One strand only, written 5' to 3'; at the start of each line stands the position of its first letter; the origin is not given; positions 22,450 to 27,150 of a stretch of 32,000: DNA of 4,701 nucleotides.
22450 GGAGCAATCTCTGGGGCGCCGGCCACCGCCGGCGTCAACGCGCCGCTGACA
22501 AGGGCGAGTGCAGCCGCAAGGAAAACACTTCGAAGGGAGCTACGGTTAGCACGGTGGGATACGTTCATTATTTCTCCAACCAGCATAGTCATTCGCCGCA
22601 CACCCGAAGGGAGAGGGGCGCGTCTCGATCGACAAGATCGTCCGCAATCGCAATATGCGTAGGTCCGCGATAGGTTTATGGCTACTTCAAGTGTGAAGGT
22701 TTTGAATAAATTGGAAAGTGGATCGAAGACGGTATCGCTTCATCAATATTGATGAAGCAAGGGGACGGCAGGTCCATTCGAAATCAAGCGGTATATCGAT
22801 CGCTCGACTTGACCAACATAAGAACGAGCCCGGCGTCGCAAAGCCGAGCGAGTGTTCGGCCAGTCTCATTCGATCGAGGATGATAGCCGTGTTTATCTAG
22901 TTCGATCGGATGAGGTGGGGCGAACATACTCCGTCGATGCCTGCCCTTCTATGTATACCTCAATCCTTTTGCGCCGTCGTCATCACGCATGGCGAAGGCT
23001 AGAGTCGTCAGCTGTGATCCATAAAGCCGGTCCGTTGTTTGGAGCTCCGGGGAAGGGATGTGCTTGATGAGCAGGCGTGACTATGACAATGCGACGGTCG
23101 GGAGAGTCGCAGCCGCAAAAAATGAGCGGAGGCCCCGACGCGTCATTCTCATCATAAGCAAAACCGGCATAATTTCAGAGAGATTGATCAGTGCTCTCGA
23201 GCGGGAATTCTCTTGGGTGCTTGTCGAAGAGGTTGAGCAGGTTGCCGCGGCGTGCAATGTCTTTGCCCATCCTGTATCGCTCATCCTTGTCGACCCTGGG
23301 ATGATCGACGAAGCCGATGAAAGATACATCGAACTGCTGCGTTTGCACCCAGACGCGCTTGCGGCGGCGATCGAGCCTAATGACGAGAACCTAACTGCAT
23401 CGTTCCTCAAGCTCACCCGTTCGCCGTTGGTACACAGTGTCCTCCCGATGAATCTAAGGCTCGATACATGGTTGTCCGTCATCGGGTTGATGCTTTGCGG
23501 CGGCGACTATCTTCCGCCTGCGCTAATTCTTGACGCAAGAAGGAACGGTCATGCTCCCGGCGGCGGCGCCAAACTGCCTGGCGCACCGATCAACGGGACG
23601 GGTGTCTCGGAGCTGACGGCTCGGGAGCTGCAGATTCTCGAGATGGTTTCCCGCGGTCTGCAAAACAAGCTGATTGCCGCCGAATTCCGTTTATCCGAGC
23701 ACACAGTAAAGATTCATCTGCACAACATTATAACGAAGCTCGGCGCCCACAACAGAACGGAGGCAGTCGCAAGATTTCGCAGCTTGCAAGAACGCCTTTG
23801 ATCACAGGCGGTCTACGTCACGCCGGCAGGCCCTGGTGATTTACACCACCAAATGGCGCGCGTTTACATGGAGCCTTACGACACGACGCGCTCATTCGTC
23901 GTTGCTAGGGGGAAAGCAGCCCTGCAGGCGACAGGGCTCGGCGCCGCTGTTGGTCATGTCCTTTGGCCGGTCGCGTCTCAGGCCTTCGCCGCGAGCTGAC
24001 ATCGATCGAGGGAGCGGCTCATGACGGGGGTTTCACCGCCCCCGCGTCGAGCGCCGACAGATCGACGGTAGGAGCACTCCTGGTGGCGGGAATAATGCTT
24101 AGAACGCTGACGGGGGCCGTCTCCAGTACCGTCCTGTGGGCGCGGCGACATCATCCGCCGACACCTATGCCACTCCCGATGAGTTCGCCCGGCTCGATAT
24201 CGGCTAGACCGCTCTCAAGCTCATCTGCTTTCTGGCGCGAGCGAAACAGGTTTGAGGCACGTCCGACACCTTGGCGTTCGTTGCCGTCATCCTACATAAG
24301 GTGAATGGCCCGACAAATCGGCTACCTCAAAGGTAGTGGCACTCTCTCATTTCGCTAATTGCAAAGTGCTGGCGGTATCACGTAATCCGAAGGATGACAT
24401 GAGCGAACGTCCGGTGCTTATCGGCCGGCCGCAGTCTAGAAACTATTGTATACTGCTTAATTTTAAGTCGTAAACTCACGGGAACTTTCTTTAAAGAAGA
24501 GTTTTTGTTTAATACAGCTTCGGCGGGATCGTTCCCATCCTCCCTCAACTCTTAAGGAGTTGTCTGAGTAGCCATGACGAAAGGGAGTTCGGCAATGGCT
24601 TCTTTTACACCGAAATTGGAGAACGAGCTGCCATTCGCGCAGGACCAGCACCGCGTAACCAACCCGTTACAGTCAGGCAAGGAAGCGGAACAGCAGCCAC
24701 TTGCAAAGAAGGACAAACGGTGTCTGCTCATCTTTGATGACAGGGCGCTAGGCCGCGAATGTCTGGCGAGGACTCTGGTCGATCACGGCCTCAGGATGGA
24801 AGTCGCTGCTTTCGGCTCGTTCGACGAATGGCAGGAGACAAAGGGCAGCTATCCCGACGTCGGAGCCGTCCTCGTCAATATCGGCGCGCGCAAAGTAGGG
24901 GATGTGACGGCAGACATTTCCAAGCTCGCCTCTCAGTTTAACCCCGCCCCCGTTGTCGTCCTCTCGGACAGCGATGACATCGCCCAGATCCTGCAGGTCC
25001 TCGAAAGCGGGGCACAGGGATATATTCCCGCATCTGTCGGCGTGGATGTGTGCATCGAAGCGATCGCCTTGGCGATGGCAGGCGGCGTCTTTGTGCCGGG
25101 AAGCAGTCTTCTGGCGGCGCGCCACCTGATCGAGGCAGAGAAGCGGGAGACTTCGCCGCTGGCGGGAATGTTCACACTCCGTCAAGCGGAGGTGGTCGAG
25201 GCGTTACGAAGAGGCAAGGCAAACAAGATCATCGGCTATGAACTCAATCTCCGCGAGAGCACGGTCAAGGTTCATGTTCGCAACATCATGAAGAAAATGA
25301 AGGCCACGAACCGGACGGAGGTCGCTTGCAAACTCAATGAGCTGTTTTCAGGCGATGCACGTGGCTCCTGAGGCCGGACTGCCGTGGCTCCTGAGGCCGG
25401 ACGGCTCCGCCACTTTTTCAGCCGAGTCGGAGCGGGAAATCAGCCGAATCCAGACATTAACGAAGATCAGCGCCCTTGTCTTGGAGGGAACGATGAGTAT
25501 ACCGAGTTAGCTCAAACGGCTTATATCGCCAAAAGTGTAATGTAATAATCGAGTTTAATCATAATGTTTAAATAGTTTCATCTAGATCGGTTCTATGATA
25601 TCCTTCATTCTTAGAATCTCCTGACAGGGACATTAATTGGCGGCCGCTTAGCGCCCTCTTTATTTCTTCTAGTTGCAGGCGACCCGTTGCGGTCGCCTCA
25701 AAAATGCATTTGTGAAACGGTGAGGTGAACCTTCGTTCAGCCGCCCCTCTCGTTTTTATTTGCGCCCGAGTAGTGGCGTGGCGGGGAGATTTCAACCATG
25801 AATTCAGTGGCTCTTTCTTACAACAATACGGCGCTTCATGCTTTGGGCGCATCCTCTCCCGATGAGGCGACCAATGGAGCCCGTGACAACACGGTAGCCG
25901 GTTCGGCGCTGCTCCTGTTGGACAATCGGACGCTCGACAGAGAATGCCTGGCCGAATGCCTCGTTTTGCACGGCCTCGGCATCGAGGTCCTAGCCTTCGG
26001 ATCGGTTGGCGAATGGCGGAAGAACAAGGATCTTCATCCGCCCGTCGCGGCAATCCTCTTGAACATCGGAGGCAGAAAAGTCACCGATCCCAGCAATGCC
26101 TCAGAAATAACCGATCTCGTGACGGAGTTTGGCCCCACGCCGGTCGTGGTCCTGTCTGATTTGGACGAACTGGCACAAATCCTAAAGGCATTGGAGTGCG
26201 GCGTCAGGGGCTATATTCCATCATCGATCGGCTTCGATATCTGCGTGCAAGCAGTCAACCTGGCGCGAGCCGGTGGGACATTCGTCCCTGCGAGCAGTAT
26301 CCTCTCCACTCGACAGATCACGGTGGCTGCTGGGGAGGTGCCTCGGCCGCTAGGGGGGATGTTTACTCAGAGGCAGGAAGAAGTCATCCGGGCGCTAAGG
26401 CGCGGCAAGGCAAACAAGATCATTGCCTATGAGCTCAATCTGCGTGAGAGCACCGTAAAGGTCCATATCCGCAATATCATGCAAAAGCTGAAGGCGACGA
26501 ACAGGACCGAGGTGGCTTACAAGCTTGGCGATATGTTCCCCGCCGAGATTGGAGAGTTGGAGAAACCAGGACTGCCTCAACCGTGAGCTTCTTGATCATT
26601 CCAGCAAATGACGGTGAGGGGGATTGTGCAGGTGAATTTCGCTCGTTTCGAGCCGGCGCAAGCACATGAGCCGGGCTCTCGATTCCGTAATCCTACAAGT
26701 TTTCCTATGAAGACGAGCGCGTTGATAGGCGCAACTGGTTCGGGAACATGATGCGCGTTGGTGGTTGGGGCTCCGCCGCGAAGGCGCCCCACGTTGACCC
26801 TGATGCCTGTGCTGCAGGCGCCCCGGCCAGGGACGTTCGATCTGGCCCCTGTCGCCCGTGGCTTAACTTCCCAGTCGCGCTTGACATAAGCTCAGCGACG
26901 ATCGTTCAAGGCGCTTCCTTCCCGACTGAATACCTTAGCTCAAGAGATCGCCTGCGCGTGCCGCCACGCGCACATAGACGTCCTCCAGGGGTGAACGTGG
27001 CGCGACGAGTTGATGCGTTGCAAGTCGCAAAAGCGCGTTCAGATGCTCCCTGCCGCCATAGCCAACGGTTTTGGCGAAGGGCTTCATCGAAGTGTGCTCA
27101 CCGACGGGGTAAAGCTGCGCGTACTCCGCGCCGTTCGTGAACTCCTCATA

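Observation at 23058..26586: Three tandem paralogous LuxR-HTH regulators with crippled receiver domains and no kinase in view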

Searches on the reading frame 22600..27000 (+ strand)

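Call 22: search_protein_families(library=pfam, proteins=[L002:6381-7655:+, L002:7645-8778:-, L002:9217-10425:+, L002:10803-11585:+, L002:11886-12710:+, L002:12723-14294:+, L002:14179-16629:+, L002:17621-19273:+, L002:3804-5357:-, L002:20317-21213:-], max_evalue=0.001)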
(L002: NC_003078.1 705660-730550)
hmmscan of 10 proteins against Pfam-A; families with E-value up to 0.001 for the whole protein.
L002:6381-7655:+ (424 aa): 3 families
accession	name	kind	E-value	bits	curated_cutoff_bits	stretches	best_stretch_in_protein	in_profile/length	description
PF00534.26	Glycos_transf_1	-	1.3e-20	74.1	26.4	1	248-398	15-169/172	Glycosyl transferases group 1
PF13692.12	Glyco_trans_1_4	-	8.1e-16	59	27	1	255-380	9-137/142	Glycosyl transferases group 1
PF13439.12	Glyco_transf_4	-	2.3e-06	28.2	28.5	1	62-239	3-169/170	Glycosyltransferase Family 4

L002:7645-8778:- (377 aa): 5 families
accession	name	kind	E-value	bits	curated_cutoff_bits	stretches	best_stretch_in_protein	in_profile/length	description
PF00534.26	Glycos_transf_1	-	1.2e-21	77.5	26.4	1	181-337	5-168/172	Glycosyl transferases group 1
PF13692.12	Glyco_trans_1_4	-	2.1e-19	70.6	27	1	192-323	2-138/142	Glycosyl transferases group 1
PF13439.12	Glyco_transf_4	-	1.7e-08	35.1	28.5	1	99-170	94-165/170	Glycosyltransferase Family 4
PF20706.3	GT4-conflict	-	1.3e-07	31.4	26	1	189-298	195-316/385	Family 4 Glycosyltransferase in conflict systems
PF13579.12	Glyco_trans_4_4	-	2.9e-05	24.9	29.7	1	67-170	58-158/158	Glycosyl transferase 4-like domain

L002:9217-10425:+ (402 aa): 6 families
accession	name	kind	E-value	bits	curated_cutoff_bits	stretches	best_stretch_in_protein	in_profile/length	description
PF00534.26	Glycos_transf_1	-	7.1e-24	84.7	26.4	1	229-379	14-172/172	Glycosyl transferases group 1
PF13692.12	Glyco_trans_1_4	-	2.9e-21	76.6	27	1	231-364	2-141/142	Glycosyl transferases group 1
PF13439.12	Glyco_transf_4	-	5.2e-08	33.5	28.5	1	138-213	87-167/170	Glycosyltransferase Family 4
PF20706.3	GT4-conflict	-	1.4e-07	31.3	26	1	292-363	272-340/385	Family 4 Glycosyltransferase in conflict systems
PF13579.12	Glyco_trans_4_4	-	1.7e-07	32.1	29.7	1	56-211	2-158/158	Glycosyl transferase 4-like domain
PF13524.12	Glyco_trans_1_2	-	3.4e-07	30.8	25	1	258-392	12-142/144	Glycosyl transferase-like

L002:10803-11585:+ (260 aa): 4 families
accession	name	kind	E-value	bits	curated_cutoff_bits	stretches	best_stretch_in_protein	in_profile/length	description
PF13545.12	HTH_Crp_2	-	3.7e-16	59.3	27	1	172-245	2-69/70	Crp-like helix-turn-helix domain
PF00027.35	cNMP_binding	-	3.8e-12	46.4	27.5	1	54-133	2-83/89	Cyclic nucleotide-binding domain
PF12802.13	MarR_2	-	0.00066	20.2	27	0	199-231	21-53/61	MarR family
PF01047.28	MarR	-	0.00074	19.8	24.6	0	198-232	17-51/59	MarR family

L002:11886-12710:+ (274 aa): 1 family
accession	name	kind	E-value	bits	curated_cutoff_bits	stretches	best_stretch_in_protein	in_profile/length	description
PF00196.25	GerE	-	4.3e-17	61.9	23.5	1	198-249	3-54/57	Bacterial regulatory proteins, luxR family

L002:12723-14294:+ (523 aa): 4 families
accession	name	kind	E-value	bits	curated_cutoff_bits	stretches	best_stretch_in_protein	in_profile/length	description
PF02879.22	PGM_PMM_II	-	9.2e-25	87.6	29.3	1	210-296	17-103/103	Phosphoglucomutase/phosphomannomutase, alpha/beta/alpha domain II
PF02878.22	PGM_PMM_I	-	9.7e-22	77.6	22.5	1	57-182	17-136/138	Phosphoglucomutase/phosphomannomutase, alpha/beta/alpha domain I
PF02880.22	PGM_PMM_III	-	3.7e-17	62.9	20.7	1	302-412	3-111/115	Phosphoglucomutase/phosphomannomutase, alpha/beta/alpha domain III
PF00408.26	PGM_PMM_IV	-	6.8e-06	26.5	23.1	1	447-506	21-65/68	Phosphoglucomutase/phosphomannomutase, C-terminal domain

L002:14179-16629:+ (816 aa): 3 families
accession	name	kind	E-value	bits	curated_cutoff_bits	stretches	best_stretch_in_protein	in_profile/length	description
PF07221.17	GlcNAc_2-epim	-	4.2e-98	329.2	23.4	1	447-780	2-347/347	N-acylglucosamine 2-epimerase (GlcNAc 2-epimerase)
PF00483.29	NTP_transferase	-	1.9e-40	139.5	21.2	1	58-335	4-242/245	Nucleotidyl transferase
PF22640.1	ManC_GMP_beta-helix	-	7.4e-12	45.4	27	1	343-397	1-55/55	MannoseP isomerase/GMP-like beta-helix domain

L002:17621-19273:+ (550 aa): 4 families
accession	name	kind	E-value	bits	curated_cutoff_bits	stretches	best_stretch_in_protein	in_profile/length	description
PF03050.20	DDE_Tnp_IS66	-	2.7e-96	322.8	23.1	1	204-495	2-283/284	Transposase IS66 family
PF13817.11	DDE_Tnp_IS66_C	-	1.8e-18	66.9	30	1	502-540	1-39/39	IS66 C-terminal element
PF13007.12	LZ_Tnp_IS66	-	1.5e-15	58.1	22.9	1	58-137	1-70/71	Transposase C of IS166 homeodomain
PF13005.12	zf-IS66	-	5.2e-14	52.8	27.3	1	146-186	3-44/46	zinc-finger binding domain of transposase IS66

L002:3804-5357:- (517 aa): 3 families
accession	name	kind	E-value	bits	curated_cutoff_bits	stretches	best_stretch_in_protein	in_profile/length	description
PF02563.21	Poly_export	-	2.3e-14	53.7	28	1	98-184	3-76/77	Polysaccharide biosynthesis/export protein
PF10531.15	SLBB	-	9.9e-07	28.9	27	1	190-234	2-51/55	SLBB domain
PF22461.2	SLBB_2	-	0.00087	19.8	27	0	190-223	3-37/79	SLBB domain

L002:20317-21213:- (298 aa): 0 families

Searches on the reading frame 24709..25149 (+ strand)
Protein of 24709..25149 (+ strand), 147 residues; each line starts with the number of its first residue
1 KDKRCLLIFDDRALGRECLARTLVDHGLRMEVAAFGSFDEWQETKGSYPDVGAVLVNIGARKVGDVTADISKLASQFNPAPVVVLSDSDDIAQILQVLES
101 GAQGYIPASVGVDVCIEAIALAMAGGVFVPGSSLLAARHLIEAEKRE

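Call 87: search_solved_structures(query=window:24709-25149:+, max_evalue=1, show_alignments=5)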
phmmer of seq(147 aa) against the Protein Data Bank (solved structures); distinct sequences matched with E-value up to 1: 31.
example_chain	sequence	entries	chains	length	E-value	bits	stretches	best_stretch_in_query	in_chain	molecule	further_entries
2qsj_A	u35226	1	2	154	1.1e-06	31.9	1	74-138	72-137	DNA-binding response regulator, LuxR family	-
3h5i_A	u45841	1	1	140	0.00011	25.4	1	1-123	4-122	Response regulator/sensory box protein/GGDEF domain protein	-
6oec_A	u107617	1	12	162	0.00016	24.9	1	1-123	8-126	Response regulator/sensory box protein/GGDEF domain protein,Spindle pole body component SP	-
5t3y_A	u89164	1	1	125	0.0094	19.1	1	4-121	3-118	Two-component system response regulator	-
6er7_A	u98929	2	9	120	0.013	18.7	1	6-118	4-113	120aa long hypothetical chemotaxis protein (CheY)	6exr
8svz_A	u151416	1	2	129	0.016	18.4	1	4-109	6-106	Two-component response regulator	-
2nt4_A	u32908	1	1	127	0.018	18.2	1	3-119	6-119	Response regulator homolog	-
2gkg_A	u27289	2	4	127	0.048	16.8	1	3-119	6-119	response regulator homolog | Response regulator FrzS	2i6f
9xzo_A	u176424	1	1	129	0.055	16.6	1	6-119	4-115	De novo protein M1X0B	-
9ckx_A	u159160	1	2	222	0.063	16.5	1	3-136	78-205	Ubiquitin-domain-containing protein,Response regulator FrzS,Vesicle-associated membrane pr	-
2r25_B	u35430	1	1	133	0.11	15.7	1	6-108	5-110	Osmosensing histidine protein kinase SLN1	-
1s8n_A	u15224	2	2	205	0.12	15.6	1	4-124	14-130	putative antiterminator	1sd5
1oxb_B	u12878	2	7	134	0.12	15.6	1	6-108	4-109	SLN1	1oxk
5u8k_A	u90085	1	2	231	0.14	15.4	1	49-133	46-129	Response regulator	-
4lzl_A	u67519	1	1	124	0.17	15.1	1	48-126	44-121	Response regulator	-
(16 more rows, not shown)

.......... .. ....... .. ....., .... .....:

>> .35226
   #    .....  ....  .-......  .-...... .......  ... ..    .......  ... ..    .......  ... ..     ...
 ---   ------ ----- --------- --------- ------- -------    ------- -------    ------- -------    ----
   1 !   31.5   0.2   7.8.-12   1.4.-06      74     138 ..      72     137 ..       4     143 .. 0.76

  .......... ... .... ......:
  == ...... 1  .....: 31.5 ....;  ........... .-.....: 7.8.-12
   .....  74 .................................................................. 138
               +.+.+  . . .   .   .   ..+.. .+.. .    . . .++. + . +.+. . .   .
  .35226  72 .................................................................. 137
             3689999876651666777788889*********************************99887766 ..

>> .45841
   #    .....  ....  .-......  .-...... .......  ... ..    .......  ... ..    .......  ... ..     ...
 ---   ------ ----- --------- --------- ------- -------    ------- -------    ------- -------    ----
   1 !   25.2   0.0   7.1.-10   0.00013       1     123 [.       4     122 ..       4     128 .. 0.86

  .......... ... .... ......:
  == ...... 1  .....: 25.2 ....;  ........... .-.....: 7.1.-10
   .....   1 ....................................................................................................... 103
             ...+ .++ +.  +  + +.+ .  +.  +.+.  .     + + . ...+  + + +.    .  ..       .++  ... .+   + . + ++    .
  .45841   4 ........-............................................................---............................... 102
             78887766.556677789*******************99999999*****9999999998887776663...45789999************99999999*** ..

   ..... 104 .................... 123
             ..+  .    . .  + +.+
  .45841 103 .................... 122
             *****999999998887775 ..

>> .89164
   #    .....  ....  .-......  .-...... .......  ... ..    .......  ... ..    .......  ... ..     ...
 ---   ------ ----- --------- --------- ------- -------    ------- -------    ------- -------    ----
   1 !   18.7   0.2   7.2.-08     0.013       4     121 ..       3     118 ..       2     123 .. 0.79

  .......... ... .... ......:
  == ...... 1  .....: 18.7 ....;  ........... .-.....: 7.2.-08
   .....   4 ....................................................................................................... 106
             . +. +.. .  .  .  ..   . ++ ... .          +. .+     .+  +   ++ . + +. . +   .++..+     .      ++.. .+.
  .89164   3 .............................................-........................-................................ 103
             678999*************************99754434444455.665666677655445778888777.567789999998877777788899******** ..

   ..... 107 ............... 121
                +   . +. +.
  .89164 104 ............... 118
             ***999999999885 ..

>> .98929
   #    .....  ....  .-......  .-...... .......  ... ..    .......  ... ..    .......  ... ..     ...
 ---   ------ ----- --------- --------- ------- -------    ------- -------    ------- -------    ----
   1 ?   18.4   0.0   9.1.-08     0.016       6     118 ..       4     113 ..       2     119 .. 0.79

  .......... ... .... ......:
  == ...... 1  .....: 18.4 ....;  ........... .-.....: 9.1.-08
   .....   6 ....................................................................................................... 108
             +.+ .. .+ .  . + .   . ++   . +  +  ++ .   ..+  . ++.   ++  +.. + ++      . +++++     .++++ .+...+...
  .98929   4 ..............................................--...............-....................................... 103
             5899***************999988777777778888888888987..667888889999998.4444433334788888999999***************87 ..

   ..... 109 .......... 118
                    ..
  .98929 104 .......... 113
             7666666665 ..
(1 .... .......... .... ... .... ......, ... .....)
